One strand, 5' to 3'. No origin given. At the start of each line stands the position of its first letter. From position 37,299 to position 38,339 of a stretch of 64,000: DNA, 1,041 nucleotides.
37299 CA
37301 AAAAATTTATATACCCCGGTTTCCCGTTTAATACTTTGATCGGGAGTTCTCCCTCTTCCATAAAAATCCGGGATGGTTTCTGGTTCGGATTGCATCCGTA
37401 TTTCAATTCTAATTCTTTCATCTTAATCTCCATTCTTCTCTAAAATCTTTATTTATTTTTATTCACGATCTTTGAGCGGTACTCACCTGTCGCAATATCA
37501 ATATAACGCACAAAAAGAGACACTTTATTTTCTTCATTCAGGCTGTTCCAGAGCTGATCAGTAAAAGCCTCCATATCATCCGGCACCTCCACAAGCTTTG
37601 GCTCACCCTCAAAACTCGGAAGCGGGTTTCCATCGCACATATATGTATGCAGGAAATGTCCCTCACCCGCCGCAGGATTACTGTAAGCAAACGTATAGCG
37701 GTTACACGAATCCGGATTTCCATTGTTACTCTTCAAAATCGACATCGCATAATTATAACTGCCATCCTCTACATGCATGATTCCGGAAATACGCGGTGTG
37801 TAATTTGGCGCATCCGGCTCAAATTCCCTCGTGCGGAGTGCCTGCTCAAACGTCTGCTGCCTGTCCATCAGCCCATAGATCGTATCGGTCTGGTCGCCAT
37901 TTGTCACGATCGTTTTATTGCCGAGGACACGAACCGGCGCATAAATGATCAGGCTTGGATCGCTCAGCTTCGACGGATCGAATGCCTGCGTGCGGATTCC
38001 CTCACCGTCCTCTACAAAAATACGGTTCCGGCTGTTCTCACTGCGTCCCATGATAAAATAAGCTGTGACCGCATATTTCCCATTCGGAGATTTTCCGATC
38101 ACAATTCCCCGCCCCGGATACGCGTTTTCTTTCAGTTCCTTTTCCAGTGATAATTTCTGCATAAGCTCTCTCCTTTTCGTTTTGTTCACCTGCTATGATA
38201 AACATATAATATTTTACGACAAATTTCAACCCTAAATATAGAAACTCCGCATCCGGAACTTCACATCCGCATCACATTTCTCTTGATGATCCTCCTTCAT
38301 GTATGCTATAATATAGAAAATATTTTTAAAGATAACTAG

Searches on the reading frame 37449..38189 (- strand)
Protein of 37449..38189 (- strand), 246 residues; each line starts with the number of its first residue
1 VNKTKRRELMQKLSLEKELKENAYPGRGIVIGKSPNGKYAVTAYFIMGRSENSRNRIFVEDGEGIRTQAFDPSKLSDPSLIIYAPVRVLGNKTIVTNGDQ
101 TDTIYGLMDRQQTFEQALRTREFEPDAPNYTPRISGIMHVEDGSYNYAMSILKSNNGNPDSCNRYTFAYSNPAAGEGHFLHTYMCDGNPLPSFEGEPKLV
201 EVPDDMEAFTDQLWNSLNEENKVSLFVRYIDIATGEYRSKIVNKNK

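Call 26: search_protein_families(library=pfam, max_evalue=0.001, proteins=[window:37449-38189:-])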
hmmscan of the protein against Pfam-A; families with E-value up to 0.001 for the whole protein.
window:37449-38189:- (246 aa): 1 family
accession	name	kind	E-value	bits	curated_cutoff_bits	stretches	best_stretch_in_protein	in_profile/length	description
PF07826.16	IMP_cyclohyd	-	1.2e-73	247.3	28.1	1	24-231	1-189/192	IMP cyclohydrolase-like protein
